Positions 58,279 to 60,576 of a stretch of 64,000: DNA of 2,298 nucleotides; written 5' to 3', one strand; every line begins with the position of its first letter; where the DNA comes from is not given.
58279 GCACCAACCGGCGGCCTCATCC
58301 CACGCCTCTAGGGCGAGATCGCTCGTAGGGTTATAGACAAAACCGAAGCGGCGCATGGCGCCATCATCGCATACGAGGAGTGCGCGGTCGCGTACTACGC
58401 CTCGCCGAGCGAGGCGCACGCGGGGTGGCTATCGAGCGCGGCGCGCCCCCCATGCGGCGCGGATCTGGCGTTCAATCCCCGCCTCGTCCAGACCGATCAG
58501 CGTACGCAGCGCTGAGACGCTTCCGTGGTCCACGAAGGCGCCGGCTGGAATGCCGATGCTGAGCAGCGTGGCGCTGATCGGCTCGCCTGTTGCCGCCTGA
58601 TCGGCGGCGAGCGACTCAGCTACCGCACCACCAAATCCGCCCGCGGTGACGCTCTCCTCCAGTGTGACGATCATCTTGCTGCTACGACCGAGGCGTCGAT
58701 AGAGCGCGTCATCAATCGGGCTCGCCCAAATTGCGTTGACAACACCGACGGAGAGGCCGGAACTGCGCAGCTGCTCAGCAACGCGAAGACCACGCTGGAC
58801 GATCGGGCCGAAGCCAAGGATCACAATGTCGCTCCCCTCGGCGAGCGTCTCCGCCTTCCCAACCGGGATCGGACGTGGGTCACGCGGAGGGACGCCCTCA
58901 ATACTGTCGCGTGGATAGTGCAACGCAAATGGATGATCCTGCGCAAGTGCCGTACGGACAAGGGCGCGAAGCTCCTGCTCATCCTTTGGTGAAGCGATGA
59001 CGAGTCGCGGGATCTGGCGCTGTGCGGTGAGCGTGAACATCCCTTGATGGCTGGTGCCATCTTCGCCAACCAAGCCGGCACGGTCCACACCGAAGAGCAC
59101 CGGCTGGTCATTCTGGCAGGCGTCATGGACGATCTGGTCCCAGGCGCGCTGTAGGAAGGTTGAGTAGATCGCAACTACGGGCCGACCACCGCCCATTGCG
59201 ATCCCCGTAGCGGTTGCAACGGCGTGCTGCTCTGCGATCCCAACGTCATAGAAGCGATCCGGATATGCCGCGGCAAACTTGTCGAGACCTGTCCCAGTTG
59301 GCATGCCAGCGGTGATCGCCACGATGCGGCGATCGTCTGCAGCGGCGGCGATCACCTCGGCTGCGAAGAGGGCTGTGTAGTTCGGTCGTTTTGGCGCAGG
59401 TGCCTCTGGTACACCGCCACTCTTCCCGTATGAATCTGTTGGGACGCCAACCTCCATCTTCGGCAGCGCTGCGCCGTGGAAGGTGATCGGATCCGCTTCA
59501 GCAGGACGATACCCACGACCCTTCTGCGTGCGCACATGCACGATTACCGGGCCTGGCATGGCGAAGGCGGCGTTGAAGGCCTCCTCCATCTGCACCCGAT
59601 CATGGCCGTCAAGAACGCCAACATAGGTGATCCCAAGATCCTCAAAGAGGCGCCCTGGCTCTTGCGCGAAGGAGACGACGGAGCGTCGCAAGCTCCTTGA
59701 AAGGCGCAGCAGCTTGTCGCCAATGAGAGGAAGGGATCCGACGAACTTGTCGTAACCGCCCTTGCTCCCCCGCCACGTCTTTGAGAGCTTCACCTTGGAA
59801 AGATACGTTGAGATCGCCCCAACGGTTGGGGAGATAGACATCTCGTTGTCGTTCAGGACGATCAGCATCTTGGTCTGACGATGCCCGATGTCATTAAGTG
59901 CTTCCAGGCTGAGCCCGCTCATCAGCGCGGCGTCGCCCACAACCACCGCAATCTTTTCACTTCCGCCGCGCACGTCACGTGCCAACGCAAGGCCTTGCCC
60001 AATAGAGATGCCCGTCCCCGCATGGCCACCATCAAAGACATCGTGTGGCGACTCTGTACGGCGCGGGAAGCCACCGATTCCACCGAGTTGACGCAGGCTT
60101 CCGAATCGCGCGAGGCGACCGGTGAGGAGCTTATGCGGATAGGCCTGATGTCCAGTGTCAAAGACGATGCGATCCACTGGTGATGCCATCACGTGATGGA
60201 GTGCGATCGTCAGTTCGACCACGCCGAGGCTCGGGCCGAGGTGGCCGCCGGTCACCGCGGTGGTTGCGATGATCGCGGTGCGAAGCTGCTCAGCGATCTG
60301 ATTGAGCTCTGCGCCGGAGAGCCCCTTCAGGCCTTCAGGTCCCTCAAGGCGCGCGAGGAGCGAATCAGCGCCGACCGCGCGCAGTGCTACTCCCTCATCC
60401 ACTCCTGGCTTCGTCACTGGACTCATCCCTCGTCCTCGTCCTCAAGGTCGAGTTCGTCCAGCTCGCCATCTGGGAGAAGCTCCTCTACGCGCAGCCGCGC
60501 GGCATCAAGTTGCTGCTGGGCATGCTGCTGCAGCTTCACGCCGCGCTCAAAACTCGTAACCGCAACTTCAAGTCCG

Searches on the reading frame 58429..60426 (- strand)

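Call 10: search_protein_families(library=pfam, proteins=[window:58429-60426:-], max_evalue=0.001)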
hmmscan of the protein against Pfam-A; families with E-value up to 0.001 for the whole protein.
window:58429-60426:- (665 aa): 6 families
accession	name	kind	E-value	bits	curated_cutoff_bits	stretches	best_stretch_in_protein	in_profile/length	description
PF13292.11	DXP_synthase_N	-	6.2e-96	321.3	21.2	1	24-300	1-274/274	1-deoxy-D-xylulose-5-phosphate synthase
PF02779.29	Transket_pyr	-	6.4e-39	133.8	27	1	348-508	3-171/174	Transketolase, pyrimidine binding domain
PF02780.25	Transketolase_C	-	1.1e-19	71.1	25.9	1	523-651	1-124/124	Transketolase, C-terminal domain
PF00456.26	Transketolase_N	-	2.9e-09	36.8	22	1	54-202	16-191/334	Transketolase, thiamine diphosphate binding domain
PF17147.9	PFOR_II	-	4.2e-05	24.3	27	1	533-608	2-76/102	Pyruvate:ferredoxin oxidoreductase core domain II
PF02775.26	TPP_enzyme_C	-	0.00013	22.2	21.9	0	127-196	18-84/151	Thiamine pyrophosphate enzyme, C-terminal TPP binding domain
